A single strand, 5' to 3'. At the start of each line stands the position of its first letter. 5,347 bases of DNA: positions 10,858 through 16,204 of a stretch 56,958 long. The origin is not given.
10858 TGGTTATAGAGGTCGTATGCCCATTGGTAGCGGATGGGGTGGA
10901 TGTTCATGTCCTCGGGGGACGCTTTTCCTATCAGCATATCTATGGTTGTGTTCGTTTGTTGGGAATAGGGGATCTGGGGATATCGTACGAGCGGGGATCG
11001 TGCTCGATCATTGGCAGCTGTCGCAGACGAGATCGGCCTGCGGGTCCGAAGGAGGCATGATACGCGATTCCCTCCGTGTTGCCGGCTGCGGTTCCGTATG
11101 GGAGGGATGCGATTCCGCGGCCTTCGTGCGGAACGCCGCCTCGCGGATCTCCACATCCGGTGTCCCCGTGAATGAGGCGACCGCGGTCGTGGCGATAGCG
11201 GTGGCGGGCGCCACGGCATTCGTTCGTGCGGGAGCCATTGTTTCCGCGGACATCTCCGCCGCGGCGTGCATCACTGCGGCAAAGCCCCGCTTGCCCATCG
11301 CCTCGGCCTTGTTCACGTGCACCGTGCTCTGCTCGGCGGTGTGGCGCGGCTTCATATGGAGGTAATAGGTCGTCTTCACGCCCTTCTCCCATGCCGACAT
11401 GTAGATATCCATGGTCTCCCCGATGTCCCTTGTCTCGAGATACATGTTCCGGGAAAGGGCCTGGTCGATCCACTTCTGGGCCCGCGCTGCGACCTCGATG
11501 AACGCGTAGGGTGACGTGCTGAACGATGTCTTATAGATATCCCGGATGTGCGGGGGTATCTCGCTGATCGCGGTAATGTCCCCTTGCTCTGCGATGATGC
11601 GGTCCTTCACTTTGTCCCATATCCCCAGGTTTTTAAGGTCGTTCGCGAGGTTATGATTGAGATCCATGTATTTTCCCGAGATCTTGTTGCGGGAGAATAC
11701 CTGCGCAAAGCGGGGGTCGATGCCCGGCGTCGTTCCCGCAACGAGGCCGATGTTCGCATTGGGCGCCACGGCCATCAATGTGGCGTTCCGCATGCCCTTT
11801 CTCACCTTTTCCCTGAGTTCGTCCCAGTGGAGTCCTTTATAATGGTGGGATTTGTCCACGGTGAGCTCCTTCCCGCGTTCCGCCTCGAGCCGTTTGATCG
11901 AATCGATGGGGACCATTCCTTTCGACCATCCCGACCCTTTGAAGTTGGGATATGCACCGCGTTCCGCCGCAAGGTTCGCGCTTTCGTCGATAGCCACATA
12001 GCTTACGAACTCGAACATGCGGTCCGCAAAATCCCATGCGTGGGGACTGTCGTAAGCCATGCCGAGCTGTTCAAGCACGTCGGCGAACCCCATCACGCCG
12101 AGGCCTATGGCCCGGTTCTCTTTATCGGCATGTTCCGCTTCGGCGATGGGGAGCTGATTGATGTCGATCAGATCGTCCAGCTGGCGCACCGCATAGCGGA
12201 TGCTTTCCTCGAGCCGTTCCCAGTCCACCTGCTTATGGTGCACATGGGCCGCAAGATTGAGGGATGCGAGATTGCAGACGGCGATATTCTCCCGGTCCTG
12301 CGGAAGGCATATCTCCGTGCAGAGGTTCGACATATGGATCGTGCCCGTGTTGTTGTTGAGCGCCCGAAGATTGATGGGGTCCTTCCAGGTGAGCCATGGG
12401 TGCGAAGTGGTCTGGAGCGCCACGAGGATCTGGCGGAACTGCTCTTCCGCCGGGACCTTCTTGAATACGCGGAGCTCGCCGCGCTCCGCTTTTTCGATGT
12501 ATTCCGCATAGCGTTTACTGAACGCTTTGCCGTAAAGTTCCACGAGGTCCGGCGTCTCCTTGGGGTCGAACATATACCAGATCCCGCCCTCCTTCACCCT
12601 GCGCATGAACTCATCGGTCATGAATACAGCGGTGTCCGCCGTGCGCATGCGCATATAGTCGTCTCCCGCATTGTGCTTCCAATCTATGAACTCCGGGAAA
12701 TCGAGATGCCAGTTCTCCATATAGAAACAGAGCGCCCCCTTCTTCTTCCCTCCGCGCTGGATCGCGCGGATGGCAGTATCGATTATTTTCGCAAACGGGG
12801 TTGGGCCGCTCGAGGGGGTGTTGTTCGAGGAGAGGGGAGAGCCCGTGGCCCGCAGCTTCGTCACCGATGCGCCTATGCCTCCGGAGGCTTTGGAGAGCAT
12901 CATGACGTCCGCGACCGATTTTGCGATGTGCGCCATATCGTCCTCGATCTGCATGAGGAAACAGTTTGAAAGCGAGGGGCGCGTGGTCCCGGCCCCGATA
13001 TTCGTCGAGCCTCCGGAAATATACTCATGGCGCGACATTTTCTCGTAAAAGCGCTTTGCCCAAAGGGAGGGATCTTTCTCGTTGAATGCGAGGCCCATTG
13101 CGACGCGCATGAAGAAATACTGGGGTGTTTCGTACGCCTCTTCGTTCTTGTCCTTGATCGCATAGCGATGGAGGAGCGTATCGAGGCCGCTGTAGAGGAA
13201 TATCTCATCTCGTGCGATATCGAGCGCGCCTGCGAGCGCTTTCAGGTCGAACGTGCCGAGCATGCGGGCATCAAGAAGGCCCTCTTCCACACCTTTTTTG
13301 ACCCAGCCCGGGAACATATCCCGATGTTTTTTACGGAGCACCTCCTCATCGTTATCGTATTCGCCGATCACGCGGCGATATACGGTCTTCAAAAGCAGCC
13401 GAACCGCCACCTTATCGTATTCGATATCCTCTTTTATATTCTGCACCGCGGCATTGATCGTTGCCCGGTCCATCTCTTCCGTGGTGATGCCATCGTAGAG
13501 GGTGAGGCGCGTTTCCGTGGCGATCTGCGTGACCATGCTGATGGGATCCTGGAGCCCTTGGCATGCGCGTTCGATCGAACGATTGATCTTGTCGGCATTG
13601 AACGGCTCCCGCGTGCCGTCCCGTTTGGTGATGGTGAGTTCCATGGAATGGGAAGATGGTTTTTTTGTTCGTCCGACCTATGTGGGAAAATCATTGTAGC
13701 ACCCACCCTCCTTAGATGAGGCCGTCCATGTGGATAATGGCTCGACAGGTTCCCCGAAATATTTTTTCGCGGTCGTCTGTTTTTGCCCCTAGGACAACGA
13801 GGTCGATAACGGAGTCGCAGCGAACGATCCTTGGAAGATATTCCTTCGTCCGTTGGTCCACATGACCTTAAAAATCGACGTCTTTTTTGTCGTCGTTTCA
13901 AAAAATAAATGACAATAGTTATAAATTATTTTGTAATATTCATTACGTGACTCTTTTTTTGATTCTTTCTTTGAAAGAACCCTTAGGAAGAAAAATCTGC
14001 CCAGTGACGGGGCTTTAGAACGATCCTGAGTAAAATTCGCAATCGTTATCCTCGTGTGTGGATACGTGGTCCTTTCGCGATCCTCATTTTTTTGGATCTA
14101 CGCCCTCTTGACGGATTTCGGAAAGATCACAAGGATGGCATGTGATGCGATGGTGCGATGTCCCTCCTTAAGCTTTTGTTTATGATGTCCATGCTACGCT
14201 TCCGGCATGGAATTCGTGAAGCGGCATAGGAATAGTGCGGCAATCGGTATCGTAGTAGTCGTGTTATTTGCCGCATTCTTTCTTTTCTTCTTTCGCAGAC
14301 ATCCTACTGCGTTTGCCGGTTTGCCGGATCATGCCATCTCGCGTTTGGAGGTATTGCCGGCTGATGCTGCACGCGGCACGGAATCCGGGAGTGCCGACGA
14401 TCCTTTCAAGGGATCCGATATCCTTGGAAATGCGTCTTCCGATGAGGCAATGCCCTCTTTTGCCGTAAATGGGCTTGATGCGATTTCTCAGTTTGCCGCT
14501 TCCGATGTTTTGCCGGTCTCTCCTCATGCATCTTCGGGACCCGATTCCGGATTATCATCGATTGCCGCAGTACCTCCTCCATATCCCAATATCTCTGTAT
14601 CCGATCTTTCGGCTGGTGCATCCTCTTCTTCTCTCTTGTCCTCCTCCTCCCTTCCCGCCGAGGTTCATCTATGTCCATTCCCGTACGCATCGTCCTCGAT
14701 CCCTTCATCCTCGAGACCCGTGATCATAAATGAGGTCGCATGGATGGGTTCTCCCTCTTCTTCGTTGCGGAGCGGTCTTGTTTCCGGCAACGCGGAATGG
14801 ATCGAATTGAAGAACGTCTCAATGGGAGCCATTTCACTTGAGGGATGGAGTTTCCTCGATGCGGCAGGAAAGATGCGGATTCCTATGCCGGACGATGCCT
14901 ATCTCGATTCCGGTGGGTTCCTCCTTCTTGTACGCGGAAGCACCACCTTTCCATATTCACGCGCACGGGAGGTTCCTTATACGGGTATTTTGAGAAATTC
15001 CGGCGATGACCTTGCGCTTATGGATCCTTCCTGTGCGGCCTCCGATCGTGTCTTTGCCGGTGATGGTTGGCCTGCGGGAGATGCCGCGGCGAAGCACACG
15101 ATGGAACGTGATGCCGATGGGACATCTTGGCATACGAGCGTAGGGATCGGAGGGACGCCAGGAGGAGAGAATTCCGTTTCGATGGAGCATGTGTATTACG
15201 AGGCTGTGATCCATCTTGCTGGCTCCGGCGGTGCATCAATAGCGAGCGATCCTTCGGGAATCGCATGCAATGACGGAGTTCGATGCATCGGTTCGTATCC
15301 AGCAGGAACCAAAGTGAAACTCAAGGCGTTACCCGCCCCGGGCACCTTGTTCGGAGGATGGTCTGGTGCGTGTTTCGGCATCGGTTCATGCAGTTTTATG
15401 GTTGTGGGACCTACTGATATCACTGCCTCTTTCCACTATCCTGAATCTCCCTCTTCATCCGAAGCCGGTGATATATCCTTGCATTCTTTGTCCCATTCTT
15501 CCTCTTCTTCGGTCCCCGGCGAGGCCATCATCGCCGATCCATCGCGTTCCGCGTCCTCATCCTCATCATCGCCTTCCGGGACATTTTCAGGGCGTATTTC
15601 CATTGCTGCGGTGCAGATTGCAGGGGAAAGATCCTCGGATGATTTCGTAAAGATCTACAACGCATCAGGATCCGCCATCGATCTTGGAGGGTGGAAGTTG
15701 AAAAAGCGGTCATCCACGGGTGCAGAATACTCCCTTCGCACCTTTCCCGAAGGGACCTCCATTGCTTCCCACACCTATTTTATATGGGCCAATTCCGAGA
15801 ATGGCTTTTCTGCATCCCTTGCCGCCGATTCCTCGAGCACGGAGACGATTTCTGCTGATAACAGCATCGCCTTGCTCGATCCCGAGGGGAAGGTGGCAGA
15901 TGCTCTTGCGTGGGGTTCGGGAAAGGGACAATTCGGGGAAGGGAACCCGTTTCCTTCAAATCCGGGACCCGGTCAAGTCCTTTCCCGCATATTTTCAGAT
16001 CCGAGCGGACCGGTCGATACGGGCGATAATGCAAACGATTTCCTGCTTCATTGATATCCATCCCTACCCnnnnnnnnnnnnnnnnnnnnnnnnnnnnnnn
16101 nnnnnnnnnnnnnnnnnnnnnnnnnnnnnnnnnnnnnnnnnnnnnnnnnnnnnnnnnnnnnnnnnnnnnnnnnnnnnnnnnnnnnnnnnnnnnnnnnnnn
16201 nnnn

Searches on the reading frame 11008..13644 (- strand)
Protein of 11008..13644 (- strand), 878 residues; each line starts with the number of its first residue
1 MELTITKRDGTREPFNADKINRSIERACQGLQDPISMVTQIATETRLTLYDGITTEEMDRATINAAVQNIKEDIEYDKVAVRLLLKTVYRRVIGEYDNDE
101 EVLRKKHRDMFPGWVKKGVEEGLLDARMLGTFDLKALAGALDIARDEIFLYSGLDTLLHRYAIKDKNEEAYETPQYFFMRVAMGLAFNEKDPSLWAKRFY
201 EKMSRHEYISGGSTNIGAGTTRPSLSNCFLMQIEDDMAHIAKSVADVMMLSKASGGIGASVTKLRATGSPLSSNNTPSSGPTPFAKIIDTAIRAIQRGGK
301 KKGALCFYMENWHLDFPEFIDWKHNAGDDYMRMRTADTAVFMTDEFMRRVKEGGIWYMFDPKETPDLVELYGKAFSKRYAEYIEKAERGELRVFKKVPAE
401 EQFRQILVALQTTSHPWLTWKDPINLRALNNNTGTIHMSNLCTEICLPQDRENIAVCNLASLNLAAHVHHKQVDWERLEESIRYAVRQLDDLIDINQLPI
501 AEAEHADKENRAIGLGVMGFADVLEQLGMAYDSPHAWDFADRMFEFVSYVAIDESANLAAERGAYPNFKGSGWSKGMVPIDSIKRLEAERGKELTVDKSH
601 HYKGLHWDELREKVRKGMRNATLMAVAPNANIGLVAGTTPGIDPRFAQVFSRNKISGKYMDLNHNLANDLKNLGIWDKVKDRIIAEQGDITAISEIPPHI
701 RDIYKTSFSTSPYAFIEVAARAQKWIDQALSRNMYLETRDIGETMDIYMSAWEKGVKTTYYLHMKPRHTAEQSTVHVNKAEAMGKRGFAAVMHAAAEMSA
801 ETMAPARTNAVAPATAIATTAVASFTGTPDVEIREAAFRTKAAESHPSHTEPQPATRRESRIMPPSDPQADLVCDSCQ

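Call 4: search_protein_families(library=pfam, proteins=[window:11008-13644:-])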
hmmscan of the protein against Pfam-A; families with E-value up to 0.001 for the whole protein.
window:11008-13644:- (878 aa): 3 families
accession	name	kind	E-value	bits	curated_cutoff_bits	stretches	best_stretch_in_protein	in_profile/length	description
PF02867.20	Ribonuc_red_lgC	-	5.1e-164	547.2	23.9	1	226-762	1-523/523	Ribonucleotide reductase, barrel domain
PF00317.26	Ribonuc_red_lgN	-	1.1e-18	67.5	28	1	151-222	5-76/77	Ribonucleotide reductase, all-alpha domain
PF03477.21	ATP-cone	-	1.3e-14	54.9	25.8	1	4-86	2-83/88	ATP cone domain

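Call 5: search_protein_families(library=ncbifam, proteins=[window:11008-13644:-])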
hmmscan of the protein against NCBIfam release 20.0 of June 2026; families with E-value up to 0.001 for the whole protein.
window:11008-13644:- (878 aa): 21 families
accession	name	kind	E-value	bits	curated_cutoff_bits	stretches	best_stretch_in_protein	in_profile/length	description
NF005101.0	PRK06539.1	equivalog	0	1242.9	988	1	1-815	1-814/822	ribonucleoside-diphosphate reductase subunit alpha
NF005544.0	PRK07207.1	equivalog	4.5e-235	782.7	965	1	2-801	148-947/965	ribonucleoside-diphosphate reductase subunit alpha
NF009029.0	PRK12365.1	equivalog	1.3e-202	675.6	1350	1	4-780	237-1009/1046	ribonucleoside-diphosphate reductase subunit alpha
TIGR02506.1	NrdE_NrdA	equivalog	1.4e-192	641.4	341.05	1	151-765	1-616/616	ribonucleoside-diphosphate reductase subunit alpha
NF006279.0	PRK08447.1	equivalog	3.2e-149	498.8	1082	3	3-446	2-430/789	ribonucleoside-diphosphate reductase subunit alpha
NF006665.0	PRK09209.1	equivalog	1.2e-114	384.2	1057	2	4-658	11-670/761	ribonucleoside-diphosphate reductase subunit alpha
TIGR02504.1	NrdJ_Z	equivalog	1.5e-114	383.7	399.95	1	156-758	4-592/606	adenosylcobalamin-dependent ribonucleoside-diphosphate reductase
NF005483.0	PRK07088.1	equivalog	4.4e-109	365.7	1214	3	1-446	1-462/764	ribonucleoside-diphosphate reductase subunit alpha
NF009028.0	PRK12364.1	equivalog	1.9e-104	350.4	1377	3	55-446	145-537/842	ribonucleoside-diphosphate reductase subunit alpha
NF006417.0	PRK08665.1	equivalog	6.2e-103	345.5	961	1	157-759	20-560/759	vitamin B12-dependent ribonucleotide reductase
NF006578.0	PRK09103.1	equivalog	2.8e-88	296.8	813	1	2-649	4-642/761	class 1a ribonucleoside-diphosphate reductase subunit alpha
NF006577.0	PRK09102.1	equivalog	3.1e-88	296.5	620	2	152-573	28-418/604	ribonucleoside-diphosphate reductase subunit alpha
NF005010.0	PRK06406.1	subfamily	4.2e-77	260.1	1125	3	381-578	375-568/771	vitamin B12-dependent ribonucleotide reductase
TIGR04170.1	RNR_1b_NrdE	exception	2.6e-71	240.8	750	2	126-654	60-598/698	class 1b ribonucleoside-diphosphate reductase subunit alpha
TIGR02510.1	NrdE-prime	equivalog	1.8e-53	181.9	602.25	3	615-766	388-543/560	ribonucleoside-diphosphate reductase subunit alpha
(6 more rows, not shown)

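Call 43: search_solved_structures(query=window:11008-13644:-, max_evalue=1e-30)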
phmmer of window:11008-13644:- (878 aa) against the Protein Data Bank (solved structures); distinct sequences matched with E-value up to 1e-30: 30.
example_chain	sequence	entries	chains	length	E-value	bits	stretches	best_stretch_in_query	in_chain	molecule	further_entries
5im3_A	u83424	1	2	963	3.8e-193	647.3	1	3-795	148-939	Ribonucleoside-diphosphate reductase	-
5d1y_A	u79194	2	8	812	3.2e-119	402.7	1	4-779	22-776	Ribonucleoside-diphosphate reductase large subunit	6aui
3hnc_A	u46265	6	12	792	4.1e-119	402.4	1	5-779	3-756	Ribonucleoside-diphosphate reductase large subunit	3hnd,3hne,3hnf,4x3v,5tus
1zyz_A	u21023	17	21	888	1.2e-110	374.3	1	5-831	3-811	Ribonucleoside-diphosphate reductase large chain 1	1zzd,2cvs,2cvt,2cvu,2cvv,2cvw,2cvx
3tb9_A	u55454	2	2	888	2.6e-110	373.3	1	5-831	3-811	Ribonucleoside-diphosphate reductase large chain 1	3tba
3s8a_A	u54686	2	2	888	2.6e-110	373.2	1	5-831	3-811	Ribonucleoside-diphosphate reductase large chain 1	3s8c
2wgh_A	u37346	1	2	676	4.1e-109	369.3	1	137-768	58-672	RIBONUCLEOSIDE-DIPHOSPHATE REDUCTASE LARGE SUBUNIT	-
6l3r_A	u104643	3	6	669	2.2e-108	366.8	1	137-762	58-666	Ribonucleoside-diphosphate reductase large subunit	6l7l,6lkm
7agj_A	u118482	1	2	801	1.2e-104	354.5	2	3-363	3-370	Ribonucleoside-diphosphate reductase subunit alpha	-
8vhp_A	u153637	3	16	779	5e-69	236.7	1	3-649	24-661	Ribonucleoside-diphosphate reductase 1 subunit alpha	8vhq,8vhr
2r1r_A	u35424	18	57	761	8.4e-69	235.9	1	3-649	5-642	RIBONUCLEOTIDE REDUCTASE R1 PROTEIN | RIBONUCLEOSIDE-DIPHOSPHATE REDUCTASE 1 SUBUNIT ALPHA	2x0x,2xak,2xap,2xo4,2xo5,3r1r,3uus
4r1r_A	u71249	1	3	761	8.4e-69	235.9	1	3-649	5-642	RIBONUCLEOTIDE REDUCTASE R1 PROTEIN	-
8vhu_A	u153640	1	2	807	1.1e-68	235.6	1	3-649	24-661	Fusion protein of Ribonucleoside-diphosphate reductase 1 subunits alpha and beta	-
7mdi_A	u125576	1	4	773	1.7e-68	234.9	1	2-647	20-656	Ribonucleoside-diphosphate reductase subunit alpha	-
7r1r_A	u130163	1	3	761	2.2e-68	234.6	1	3-649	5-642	RIBONUCLEOTIDE REDUCTASE R1 PROTEIN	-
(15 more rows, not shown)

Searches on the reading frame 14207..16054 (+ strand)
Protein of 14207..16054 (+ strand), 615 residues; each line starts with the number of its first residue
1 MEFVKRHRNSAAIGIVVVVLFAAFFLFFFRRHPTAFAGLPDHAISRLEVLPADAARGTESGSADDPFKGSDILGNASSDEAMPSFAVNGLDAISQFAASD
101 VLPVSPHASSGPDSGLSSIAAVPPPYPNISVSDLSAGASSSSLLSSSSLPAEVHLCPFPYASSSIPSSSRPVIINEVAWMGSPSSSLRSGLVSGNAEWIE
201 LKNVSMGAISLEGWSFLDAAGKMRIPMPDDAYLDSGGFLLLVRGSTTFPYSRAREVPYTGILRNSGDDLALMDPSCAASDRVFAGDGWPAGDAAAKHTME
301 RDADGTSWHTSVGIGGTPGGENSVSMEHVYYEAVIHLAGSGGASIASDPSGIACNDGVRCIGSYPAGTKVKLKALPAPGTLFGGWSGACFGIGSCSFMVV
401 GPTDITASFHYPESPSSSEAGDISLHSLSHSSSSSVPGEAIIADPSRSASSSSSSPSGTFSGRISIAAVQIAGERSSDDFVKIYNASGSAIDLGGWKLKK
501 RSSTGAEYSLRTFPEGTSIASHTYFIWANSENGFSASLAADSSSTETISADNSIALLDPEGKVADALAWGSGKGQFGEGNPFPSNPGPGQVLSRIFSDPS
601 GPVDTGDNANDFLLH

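Call 23: search_protein_families(library=pfam, proteins=[window:14207-16054:+], max_evalue=0.001)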
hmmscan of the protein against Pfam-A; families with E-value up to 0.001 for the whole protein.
window:14207-16054:+ (615 aa): 2 families
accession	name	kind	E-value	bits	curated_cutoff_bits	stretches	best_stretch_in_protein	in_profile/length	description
PF00932.25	LTD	-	1e-27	97.1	34.3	2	461-570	5-108/109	Lamin Tail Domain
PF18998.6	Flg_new_2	-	1.1e-06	29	23.6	1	358-410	13-70/73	Divergent InlB B-repeat domain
